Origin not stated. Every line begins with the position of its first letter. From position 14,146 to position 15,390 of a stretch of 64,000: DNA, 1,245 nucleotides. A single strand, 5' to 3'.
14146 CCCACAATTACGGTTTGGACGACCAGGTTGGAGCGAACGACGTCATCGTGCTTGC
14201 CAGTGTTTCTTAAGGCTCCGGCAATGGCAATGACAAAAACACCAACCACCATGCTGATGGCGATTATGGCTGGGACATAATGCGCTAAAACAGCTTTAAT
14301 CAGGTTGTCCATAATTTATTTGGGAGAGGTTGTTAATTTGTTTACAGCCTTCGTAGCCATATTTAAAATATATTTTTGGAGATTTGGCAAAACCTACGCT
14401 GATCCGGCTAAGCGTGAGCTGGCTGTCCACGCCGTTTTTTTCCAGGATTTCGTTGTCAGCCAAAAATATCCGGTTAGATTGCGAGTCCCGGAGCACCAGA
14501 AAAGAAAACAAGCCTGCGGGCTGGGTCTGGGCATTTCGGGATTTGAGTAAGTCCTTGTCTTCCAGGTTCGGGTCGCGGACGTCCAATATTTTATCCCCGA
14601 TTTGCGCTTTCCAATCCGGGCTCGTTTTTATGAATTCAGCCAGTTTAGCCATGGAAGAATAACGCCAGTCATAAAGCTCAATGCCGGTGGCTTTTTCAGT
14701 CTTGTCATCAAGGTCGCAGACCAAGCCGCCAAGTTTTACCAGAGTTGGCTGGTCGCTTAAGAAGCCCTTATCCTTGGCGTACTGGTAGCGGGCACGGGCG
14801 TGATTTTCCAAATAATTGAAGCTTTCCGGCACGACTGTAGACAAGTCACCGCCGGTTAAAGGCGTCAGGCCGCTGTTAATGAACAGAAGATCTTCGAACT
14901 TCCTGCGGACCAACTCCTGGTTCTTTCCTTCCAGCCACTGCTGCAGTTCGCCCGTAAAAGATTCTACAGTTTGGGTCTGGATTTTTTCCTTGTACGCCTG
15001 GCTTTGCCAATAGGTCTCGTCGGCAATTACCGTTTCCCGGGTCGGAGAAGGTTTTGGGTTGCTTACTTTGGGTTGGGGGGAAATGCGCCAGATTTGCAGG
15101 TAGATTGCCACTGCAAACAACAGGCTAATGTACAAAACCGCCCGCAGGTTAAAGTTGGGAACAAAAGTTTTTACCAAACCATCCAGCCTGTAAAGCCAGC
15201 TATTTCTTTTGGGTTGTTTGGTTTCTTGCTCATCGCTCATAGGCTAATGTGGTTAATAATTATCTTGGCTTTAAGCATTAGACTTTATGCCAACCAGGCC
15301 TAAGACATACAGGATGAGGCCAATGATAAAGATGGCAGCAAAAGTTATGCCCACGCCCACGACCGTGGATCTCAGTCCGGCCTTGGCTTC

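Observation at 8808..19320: Minus-strand T4SS/conjugation-like operon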

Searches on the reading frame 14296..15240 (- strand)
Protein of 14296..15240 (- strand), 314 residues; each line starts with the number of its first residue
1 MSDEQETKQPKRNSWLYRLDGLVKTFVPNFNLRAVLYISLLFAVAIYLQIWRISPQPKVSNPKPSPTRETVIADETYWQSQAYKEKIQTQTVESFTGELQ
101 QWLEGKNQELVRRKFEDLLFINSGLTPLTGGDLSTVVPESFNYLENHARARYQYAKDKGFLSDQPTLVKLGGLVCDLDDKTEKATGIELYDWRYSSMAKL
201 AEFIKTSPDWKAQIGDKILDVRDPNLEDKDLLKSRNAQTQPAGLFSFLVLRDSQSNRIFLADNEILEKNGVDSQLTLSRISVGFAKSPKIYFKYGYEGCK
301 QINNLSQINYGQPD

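Call 4: search_protein_families(library=pfam, proteins=[window:14296-15240:-], max_evalue=0.1)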
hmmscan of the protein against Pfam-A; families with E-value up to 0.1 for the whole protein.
window:14296-15240:- (314 aa): 0 families

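Call 5: search_protein_families(library=ncbifam, proteins=[window:14296-15240:-], max_evalue=0.1)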
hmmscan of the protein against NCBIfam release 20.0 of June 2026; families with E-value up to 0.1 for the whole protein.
window:14296-15240:- (314 aa): 0 families

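Call 54: search_protein_families(library=pfam, alignment_id=A3, max_evalue=5)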
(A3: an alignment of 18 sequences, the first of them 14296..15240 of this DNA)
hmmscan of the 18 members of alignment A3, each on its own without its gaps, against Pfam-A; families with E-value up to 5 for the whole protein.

A. member 1, window:14296-15240:- (314 aa): 0 families

B. families by the number of members that match (of 18 scanned): 8 families
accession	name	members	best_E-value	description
PF12319.13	TryThrA_C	1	0.036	Tryptophan-Threonine-rich plasmodium antigen C terminal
PF11807.13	UstYa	1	0.047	Mycotoxin biosynthesis protein UstYa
PF09298.16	FAA_hydrolase_N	1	0.071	Fumarylacetoacetase N-terminal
PF10835.13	DUF2573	1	0.082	Protein of unknown function (DUF2573)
PF17908.6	APAF1_C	1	0.13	APAF-1 helical domain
PF22227.1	DNA_pol3_gamma_R_C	1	0.18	DNA polymerase III gamma subunit-related, C-terminal domain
PF02487.23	CLN3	1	0.2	CLN3 protein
PF05684.17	DUF819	1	0.3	Protein of unknown function (DUF819)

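Call 55: find_homologous_proteins(query=window:14296-15240:-, max_evalue=0.001)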
Query window:14296-15240:- (314 aa): 116 proteins with E <= 0.001 among 865 candidates.
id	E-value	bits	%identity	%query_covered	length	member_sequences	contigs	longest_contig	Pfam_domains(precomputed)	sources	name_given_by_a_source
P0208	2.1e-208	709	100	100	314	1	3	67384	-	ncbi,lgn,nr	ncbi:MAG: hypothetical protein M1383_05320 [Patescibacteria group bacterium]|nr:hypothetical protein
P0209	2.0e-157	541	75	100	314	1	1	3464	-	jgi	jgi:hypothetical protein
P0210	6.4e-157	540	75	100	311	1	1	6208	-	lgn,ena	-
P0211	8.0e-156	536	74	100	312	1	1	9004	-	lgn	-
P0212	5.5e-155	533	73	100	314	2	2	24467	-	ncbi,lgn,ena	-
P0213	1.6e-153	529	72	100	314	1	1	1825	-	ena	-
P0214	1.7e-152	525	71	100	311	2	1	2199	-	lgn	-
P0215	5.4e-151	520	70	100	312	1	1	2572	-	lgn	-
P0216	7.4e-149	513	71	100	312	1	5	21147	-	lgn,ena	-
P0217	4.4e-148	511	71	98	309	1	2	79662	-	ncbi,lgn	-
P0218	3.4e-147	508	70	100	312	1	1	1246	-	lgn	-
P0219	2.5e-146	505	70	100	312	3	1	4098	-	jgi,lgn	jgi:hypothetical protein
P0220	9.4e-146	503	69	100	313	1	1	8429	-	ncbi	-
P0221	8.1e-145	500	69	98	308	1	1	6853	-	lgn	-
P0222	8.5e-142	490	68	99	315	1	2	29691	-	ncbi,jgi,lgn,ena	-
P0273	1.6e-122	427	61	99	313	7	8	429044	-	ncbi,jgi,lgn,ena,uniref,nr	ncbi:MAG: hypothetical protein UV20_C0004G0126 [Candidatus Magasanikbacteria bacterium GW2011_GWA2_4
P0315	9.0e-108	378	55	100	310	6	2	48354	-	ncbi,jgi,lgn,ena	ncbi:MAG: hypothetical protein WC794_05430 [Candidatus Doudnabacteria bacterium]|jgi:hypothetical pr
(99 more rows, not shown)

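Call 65: predict_structure(alignment_id=A4)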
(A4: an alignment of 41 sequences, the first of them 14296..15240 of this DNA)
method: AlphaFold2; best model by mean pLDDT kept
length: 314 residues; sequences in the alignment: 41
mean_pLDDT: 84.8   pTM: 0.73
mean pLDDT of the five models: 84.8, 84.2, 83.0, 81.9, 72.9
residues with pLDDT >= 90: 178; 70-90: 93; 50-70: 18; < 50: 25
segments of 3 or more residues with pLDDT < 50: 1-10, 57-69
pLDDT, mean of each block of 10 residues (from residue 1): 39 66 78 83 83 55 46 77 93 97 93 92 86 89 94 96 95 94 95 96 94 90 90 90 96 94 95 93 78 90 82 54
secondary structure, 60 per line:
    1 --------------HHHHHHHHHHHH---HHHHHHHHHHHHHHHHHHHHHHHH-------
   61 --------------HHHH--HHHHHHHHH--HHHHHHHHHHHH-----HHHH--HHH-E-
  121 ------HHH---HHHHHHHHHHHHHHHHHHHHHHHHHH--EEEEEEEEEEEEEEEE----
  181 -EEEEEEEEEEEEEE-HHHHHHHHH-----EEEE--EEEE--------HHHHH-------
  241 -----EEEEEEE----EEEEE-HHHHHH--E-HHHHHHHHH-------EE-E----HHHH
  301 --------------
elements in order: H15-26 H30-53 H75-78 H81-89 H92-103 H109-112 H133-158 E161-176 E182-195 H197-205 E211-214 E217-220 H229-233 E246-252 E257-261 H263-268 H273-281 H297-300

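Call 68: fold_search(model_id=the predicted structure, library=pdb)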
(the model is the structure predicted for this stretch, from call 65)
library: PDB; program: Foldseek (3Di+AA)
matches with E <= 10: 196; with E <= 0.001: 0
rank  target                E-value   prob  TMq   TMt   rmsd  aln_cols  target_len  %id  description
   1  9fys_M                9.6e-01  0.01  0.08  0.15  14.0       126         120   10  D11 mAbs bound to alpha-Bungarotoxin (released 2025-07-16)
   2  9tqc_E                1.4e+00  0.03  0.10  0.07  14.5       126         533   13  L. pneumophila 3-methylcrotonyl-CoA carboxylase holoenzyme A3B6 (released 2026-02-18)
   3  5ke4_C                1.7e+00  0.03  0.07  0.09   9.2        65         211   18  Crystal structure of a chimeric acetylcholine binding protein from Aplysia californica (Ac-AChBP) containing loop C fr (released 2016-07-06)
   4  5gud_A                1.9e+00  0.02  0.10  0.08  11.2       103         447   11  Glutamate dehydrogenase from Corynebacterium glutamicum (alpha-iminoglutarate/NADP+ complex) (released 2017-06-07)
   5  5bty                  1.9e+00  0.01  0.07  0.12  15.9       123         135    6  Structure of the middle domain of lpg1496 from Legionella pneumophila in P21 space group (released 2015-08-26)
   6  7rte_C                2.0e+00  0.03  0.13  0.10  14.9       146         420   10  X-ray structure of wild type RBPJ-L3MBTL3-DNA complex (released 2022-08-24)
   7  8ar8_F                2.3e+00  0.02  0.07  0.05  13.4        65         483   14  Bovine glutamate dehydrogenase in complex with ADP at 2.4 A resolution (released 2022-10-05)
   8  8xcr                  2.4e+00  0.02  0.10  0.08   6.9        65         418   12  Cryo-EM structure of Glutamate dehydrogenase from Thermococcus profundus in complex with NADP and GLU in the initial sta (released 2023-12-27)
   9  2wfb                  2.6e+00  0.02  0.10  0.20  14.2       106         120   11  High resolution structure of the apo form of the orange protein (ORP) from Desulfovibrio gigas (released 2010-05-26)
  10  2wzy_B                2.6e+00  0.02  0.08  0.10   8.7        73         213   15  Crystal structure of A-AChBP in complex with 13-desmethyl spirolide C (released 2010-03-02)
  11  5syo_A                2.6e+00  0.02  0.07  0.09   9.7        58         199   19  Crystal structure of a chimeric acetylcholine binding protein from Aplysia californica (Ac-AChBP) containing loop C fr (released 2016-10-12)
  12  4zk4_A                2.6e+00  0.02  0.07  0.10  10.0        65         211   18  Crystal structure of a chimeric acetylcholine binding protein from Aplysia californica (Ac-AChBP) containing loop C fr (released 2015-05-13)
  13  5bw2_A                2.7e+00  0.01  0.08  0.11   9.1        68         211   19  X-ray crystal structure of Aplysia californica acetylcholine binding protein (Ac-AChBP) Y55W in complex with 2-Pyridin (released 2015-06-24)
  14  5tvc_E                2.9e+00  0.02  0.08  0.10  10.1        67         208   19  Crystal structure of a chimeric acetylcholine binding protein from Aplysia californica (Ac-AChBP) containing loop C fr (released 2016-11-30)
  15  3t4m_D                3.1e+00  0.02  0.07  0.09  10.2        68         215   18  Ac-AChBP ligand binding domain mutated to human alpha-7 nAChR (intermediate) (released 2011-10-26)
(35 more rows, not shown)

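Call 71: find_encoding_contigs(protein=P0273, flank=10000, max_places=4)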
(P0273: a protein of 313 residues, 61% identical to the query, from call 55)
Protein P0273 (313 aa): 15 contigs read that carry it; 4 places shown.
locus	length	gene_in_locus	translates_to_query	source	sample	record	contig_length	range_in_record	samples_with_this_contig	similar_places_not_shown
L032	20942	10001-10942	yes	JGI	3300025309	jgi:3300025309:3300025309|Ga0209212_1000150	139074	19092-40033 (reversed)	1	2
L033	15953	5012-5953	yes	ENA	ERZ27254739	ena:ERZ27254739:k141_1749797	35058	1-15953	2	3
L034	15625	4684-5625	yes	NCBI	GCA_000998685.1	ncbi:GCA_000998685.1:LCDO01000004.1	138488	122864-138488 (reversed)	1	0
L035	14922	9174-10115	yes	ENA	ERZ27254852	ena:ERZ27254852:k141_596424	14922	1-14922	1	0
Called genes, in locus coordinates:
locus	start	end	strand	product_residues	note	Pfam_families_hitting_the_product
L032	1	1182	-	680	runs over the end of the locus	PF01145:Band_7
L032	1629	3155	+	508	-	PF12072:RNase_Y_N, PF00013:KH_1, PF08668:HDOD (faint), PF01966:HD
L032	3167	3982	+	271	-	PF13277:YmdB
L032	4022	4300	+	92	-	PF00216:Bac_DNA_binding, PF18291:HU-HIG (weak)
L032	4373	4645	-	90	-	PF18893:DUF5652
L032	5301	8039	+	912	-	PF01580:FtsK_SpoIIIE (weak), PF01935:DUF87, PF13401:AAA_22 (faint), PF10412:TrwB_AAD_bind (weak)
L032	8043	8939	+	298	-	PF13814:Replic_Relax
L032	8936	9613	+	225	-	-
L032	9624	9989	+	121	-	PF04956:TrbC (faint)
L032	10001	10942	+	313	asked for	-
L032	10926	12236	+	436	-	-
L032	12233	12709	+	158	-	PF12666:PrgI (weak)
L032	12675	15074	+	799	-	PF26593:TraC-like, PF19044:P-loop_TraG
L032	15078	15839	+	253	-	PF01551:Peptidase_M23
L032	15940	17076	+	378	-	PF06114:Peptidase_M78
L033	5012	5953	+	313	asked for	-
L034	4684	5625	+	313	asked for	-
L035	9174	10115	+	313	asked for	-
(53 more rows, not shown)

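Call 72: find_encoding_contigs(protein=P0315, flank=10000, max_places=3)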
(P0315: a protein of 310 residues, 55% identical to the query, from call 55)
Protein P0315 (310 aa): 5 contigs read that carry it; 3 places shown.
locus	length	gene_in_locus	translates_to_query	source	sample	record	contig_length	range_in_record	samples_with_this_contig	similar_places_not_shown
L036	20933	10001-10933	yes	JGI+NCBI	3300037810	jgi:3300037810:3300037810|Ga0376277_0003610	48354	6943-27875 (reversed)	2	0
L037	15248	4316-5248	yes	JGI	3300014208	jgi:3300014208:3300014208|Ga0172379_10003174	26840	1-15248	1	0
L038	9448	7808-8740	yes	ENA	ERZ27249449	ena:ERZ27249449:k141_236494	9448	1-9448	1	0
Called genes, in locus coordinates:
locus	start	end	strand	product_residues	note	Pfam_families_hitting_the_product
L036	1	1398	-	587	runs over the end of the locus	PF13175:AAA_15, PF13304:AAA_21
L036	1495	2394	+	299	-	-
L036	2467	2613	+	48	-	-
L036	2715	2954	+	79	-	-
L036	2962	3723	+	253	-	PF23343:REP_ORF2-G2P, PF26475:DUF8148_C, PF20199:RepSA (weak)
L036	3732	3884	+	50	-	-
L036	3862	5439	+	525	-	PF00239:Resolvase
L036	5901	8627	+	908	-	PF01935:DUF87, PF13401:AAA_22 (faint), PF10412:TrwB_AAD_bind (weak), PF12696:TraG-D_C (faint)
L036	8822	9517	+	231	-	-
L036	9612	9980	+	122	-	PF18895:T4SS_pilin (weak)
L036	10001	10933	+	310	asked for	-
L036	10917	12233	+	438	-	-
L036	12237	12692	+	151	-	PF12666:PrgI (weak)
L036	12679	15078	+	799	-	PF26593:TraC-like, PF19044:P-loop_TraG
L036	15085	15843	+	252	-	PF01551:Peptidase_M23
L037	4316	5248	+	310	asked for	-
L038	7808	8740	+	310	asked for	-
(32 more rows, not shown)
